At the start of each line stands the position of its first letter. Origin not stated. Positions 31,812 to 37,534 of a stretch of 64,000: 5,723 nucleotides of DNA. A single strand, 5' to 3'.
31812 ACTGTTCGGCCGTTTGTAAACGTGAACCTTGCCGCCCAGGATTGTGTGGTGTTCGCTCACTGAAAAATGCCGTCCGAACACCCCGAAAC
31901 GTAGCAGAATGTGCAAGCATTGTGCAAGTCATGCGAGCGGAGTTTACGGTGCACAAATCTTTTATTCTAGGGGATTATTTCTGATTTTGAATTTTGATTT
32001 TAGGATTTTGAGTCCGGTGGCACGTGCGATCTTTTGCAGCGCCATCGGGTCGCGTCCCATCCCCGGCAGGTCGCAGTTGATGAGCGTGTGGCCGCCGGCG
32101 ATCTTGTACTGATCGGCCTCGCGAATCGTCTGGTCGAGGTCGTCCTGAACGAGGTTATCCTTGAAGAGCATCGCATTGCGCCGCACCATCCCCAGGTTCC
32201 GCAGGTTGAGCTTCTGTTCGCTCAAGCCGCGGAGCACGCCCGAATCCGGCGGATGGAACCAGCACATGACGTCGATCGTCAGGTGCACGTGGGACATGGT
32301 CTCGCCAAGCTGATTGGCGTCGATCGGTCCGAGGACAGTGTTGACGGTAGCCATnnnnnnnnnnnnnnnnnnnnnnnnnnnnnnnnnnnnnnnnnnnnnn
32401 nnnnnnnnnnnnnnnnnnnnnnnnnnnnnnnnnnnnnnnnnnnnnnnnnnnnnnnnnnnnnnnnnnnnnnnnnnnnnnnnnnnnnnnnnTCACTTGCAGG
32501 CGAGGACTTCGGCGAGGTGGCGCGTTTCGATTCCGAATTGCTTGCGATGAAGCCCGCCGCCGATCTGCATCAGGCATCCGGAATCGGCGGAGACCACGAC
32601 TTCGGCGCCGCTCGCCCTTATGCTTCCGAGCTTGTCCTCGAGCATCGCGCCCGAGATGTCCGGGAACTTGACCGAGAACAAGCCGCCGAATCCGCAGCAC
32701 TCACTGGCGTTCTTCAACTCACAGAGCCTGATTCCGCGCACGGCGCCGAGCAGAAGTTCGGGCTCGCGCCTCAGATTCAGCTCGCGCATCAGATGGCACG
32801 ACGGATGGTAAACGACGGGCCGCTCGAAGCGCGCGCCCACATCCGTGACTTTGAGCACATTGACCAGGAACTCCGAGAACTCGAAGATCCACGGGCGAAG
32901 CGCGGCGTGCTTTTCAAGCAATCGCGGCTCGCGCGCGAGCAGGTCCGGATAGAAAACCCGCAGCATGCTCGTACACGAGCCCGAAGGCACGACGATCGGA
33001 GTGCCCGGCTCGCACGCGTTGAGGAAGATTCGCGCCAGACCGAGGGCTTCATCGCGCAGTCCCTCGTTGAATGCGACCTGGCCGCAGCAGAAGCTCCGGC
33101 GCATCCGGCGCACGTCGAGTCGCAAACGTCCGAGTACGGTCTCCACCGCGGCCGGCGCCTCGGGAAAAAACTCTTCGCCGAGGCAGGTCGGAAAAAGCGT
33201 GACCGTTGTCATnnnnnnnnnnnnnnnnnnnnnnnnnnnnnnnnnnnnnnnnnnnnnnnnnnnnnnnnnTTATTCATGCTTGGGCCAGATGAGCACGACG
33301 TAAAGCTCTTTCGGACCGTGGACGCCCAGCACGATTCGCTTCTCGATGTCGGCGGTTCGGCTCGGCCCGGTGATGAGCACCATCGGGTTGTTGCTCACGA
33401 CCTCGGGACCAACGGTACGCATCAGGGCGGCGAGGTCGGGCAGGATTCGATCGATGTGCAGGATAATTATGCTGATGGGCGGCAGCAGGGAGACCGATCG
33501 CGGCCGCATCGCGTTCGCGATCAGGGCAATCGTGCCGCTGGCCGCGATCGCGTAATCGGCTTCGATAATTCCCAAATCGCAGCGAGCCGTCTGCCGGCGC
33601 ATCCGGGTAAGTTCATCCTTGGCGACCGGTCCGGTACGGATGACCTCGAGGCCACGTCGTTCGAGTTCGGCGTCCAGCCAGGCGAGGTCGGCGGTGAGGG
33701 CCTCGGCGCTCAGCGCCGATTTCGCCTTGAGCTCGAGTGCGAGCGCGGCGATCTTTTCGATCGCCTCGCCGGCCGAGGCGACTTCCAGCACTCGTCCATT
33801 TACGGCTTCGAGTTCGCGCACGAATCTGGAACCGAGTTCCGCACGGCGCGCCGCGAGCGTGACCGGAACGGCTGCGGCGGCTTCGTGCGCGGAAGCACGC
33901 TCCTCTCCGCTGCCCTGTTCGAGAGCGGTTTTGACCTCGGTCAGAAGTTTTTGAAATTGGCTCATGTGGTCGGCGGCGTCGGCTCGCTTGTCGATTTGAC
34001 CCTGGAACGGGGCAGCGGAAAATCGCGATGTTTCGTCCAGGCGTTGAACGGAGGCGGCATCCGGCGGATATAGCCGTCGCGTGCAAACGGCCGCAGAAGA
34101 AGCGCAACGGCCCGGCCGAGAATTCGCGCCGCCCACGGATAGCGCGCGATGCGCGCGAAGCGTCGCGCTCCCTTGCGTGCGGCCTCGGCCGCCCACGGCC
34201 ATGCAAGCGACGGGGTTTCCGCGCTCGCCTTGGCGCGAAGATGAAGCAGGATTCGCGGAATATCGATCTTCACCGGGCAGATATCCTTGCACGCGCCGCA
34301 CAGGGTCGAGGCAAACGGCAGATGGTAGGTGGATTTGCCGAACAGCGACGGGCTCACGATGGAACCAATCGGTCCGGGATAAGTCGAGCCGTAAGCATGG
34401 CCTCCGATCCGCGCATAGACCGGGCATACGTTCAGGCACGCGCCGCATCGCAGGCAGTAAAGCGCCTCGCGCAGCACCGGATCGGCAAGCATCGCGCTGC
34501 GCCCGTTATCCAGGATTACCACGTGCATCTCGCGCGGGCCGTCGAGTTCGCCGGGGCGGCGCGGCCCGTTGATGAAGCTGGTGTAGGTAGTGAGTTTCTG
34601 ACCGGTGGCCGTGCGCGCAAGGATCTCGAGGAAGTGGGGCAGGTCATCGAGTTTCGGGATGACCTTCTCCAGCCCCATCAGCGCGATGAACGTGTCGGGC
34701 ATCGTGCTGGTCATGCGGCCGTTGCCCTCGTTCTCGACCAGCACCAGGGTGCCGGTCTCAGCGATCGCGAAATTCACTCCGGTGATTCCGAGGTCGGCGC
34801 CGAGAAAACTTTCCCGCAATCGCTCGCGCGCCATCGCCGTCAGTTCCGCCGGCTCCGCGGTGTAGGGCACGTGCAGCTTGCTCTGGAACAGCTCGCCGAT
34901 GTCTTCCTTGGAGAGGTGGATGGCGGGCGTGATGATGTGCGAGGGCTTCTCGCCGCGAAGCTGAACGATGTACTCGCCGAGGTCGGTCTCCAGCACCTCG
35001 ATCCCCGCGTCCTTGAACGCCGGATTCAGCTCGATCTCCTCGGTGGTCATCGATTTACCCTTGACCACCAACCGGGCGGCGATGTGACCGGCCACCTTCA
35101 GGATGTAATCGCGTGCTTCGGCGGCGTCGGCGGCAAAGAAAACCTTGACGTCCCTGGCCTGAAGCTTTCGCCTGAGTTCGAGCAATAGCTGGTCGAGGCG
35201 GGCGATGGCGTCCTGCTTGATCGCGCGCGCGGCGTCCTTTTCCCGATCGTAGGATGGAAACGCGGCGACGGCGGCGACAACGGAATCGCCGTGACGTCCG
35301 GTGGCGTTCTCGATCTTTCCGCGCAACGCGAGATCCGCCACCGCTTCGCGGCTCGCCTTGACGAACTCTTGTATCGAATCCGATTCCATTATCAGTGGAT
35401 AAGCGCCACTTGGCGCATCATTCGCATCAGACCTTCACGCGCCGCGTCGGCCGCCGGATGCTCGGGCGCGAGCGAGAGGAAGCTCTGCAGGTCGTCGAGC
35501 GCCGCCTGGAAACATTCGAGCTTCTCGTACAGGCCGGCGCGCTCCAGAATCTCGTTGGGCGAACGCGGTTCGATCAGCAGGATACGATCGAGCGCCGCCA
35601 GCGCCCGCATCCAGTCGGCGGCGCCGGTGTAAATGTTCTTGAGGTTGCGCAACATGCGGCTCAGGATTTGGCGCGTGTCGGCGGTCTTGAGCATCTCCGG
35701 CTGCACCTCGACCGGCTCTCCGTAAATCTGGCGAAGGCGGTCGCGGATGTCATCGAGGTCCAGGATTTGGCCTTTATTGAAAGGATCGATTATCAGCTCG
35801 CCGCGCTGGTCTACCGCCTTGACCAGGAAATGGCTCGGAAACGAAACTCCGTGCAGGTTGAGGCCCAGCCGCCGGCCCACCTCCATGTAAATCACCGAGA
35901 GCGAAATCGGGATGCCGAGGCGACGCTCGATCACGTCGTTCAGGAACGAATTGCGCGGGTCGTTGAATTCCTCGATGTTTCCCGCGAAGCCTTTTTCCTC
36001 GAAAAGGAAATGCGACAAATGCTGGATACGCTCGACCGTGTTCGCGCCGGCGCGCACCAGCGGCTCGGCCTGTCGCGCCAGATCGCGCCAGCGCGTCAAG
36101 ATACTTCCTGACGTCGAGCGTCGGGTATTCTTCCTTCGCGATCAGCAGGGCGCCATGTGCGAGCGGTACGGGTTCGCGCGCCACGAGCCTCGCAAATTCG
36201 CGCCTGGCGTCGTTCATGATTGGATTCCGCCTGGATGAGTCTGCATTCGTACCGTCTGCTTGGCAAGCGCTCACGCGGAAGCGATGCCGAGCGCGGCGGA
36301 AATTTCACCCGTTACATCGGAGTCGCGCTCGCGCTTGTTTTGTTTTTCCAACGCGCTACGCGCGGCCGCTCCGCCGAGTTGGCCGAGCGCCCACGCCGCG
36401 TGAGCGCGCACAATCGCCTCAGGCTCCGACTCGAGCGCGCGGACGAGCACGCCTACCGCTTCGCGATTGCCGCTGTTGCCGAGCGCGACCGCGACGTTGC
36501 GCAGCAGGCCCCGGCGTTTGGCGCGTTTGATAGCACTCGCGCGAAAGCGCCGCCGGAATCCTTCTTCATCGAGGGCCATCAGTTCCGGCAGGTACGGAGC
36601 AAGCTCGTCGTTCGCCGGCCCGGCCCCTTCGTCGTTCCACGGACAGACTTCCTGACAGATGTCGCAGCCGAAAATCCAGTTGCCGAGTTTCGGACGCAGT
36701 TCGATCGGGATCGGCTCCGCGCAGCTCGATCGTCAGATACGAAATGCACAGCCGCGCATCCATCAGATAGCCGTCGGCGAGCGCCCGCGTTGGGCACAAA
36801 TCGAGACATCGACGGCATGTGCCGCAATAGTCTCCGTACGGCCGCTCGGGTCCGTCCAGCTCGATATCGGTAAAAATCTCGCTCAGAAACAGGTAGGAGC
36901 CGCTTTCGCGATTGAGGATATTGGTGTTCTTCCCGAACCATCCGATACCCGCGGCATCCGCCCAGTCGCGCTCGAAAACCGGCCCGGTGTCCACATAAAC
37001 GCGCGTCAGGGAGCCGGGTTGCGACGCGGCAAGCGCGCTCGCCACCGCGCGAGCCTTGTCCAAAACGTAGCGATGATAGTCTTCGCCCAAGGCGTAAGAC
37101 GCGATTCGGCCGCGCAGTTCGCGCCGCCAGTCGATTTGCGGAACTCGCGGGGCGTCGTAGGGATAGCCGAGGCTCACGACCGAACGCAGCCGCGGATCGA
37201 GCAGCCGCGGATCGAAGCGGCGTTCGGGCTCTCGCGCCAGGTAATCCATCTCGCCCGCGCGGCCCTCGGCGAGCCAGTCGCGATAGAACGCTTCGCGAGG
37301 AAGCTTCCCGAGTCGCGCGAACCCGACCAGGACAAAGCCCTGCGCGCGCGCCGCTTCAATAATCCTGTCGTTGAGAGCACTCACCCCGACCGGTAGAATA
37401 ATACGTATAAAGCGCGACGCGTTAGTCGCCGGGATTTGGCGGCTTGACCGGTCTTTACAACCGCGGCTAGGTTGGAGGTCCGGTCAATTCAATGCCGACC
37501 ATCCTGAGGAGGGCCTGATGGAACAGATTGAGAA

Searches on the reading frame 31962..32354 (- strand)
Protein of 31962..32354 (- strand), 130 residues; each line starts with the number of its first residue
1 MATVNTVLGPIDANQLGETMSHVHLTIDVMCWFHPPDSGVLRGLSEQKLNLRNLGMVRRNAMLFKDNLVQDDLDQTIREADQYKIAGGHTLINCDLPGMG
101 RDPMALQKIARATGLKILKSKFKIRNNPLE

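Call 70: search_protein_families(library=pfam, proteins=[window:31962-32354:-], max_evalue=0.001)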
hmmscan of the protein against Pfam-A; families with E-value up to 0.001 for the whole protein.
window:31962-32354:- (130 aa): 1 family
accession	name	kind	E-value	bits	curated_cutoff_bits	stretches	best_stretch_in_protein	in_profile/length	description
PF02126.24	PTE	-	1e-06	28.9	22.4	1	11-118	1-82/298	Phosphotriesterase family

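Call 94: find_homologous_proteins(query=window:31962-32354:-, max_evalue=1e-10)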
Query window:31962-32354:- (130 aa): 37 proteins with E <= 1e-10 among 50 candidates.
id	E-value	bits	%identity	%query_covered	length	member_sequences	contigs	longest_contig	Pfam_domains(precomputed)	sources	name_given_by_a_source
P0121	2.0e-81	288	100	100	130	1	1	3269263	PF02126.26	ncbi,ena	-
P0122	4.2e-55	203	78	92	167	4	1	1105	PF02126.26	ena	-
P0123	4.9e-55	203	77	92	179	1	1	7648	PF02126.26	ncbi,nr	ncbi:MAG: hypothetical protein J4F42_20790, partial [Desulfurellaceae bacterium]|nr:hypothetical pro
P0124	1.0e-54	202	77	92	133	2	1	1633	PF02126.26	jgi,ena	-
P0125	2.5e-54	201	78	89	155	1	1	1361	PF02126.26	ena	-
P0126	7.7e-54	199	75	92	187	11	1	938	PF02126.26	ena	-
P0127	4.9e-52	193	74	92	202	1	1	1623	PF02126.26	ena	-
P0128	8.5e-52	192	76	88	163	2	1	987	PF02126.26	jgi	jgi:predicted metal-dependent phosphotriesterase family hydrolase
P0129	3.0e-50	187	76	86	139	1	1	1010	PF02126.26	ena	-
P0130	1.0e-47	179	67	92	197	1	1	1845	PF02126.26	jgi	jgi:phosphotriesterase-related protein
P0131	1.8e-47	178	70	92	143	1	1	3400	PF02126.26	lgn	-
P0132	2.1e-47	178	66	90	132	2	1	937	PF02126.26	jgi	jgi:phosphotriesterase-related protein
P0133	9.8e-46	173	74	80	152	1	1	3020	PF02126.26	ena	-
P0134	2.0e-37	146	85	61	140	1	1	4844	-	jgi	jgi:hypothetical protein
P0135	2.4e-37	146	76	67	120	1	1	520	-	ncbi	-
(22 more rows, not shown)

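Call 95: find_encoding_contigs(protein=P0121, flank=1000, max_places=3)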
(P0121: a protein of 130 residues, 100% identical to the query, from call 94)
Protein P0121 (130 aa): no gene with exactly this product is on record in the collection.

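Call 98: list_cluster_members(proteins=[P0121, P0002])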
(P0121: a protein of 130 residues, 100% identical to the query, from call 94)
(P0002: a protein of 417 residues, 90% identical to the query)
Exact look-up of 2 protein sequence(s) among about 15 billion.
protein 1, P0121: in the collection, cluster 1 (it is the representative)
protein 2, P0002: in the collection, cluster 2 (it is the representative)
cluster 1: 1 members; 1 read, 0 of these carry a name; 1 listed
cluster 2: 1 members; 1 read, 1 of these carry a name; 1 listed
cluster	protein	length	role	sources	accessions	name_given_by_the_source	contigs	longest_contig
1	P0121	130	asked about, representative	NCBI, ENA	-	-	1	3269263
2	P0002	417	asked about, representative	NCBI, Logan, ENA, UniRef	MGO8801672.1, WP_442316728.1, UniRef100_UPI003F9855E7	tyrosine-type recombinase/integrase [Candidatus Binatus sp.] | tyrosine-type recombinase/integrase n=1 Tax=Candidatus Binatus sp. TaxID=2811406 ...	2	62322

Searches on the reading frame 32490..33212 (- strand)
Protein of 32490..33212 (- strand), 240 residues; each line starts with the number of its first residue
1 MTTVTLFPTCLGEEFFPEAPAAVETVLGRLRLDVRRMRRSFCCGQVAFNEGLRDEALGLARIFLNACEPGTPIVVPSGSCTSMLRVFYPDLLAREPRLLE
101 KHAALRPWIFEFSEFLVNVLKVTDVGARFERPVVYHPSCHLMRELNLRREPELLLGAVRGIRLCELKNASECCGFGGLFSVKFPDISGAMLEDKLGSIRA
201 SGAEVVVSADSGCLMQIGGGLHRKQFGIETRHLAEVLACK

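Call 70: search_protein_families(library=pfam, proteins=[window:32490-33212:-], max_evalue=0.001)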
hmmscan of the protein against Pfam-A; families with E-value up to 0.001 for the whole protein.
window:32490-33212:- (240 aa): 1 family
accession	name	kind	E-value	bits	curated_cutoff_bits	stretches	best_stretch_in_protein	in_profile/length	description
PF02754.22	CCG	-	8.3e-31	106.4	20.6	2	133-217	1-84/85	Cysteine-rich domain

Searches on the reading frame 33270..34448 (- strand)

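Call 9: search_protein_families(library=pfam, proteins=[window:33270-34448:-], max_evalue=0.001)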
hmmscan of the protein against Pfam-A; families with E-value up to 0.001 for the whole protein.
window:33270-34448:- (392 aa): 1 family
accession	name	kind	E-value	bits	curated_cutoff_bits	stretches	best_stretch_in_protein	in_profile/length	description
PF02589.21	LUD_dom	-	6.7e-32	111.2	22.6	1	208-387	3-189/189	LUD domain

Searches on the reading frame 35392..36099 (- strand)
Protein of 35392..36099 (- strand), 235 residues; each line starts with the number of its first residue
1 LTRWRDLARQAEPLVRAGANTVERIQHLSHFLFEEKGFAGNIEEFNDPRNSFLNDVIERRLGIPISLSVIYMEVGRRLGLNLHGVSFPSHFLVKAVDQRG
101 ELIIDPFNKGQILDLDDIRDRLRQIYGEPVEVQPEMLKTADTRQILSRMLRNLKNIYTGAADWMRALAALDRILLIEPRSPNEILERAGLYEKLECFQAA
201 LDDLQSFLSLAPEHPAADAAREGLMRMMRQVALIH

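Call 70: search_protein_families(library=pfam, proteins=[window:35392-36099:-], max_evalue=0.001)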
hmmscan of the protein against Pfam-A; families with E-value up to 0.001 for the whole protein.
window:35392-36099:- (235 aa): 2 families
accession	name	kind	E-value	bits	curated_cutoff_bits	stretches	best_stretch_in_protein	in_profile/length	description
PF13369.12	Transglut_core2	-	1.3e-50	171.4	23.5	1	6-151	9-155/155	Transglutaminase-like superfamily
PF13371.12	TPR_9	-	3.5e-21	75.4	35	1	153-223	1-71/73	Tetratricopeptide repeat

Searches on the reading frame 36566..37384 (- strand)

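Call 70: search_protein_families(library=pfam, proteins=[window:36566-37384:-], max_evalue=0.001)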
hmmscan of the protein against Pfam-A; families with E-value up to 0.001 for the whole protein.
window:36566-37384:- (272 aa): 2 families
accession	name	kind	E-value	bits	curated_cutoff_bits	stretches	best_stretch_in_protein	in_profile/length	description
PF08331.15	QueG_DUF1730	-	3.4e-16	59.3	25.1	1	56-133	1-77/77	Epoxyqueuosine reductase QueG, DUF1730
PF13484.11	Fer4_16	-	9.4e-10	39.6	30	1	187-231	2-47/66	4Fe-4S double cluster binding domain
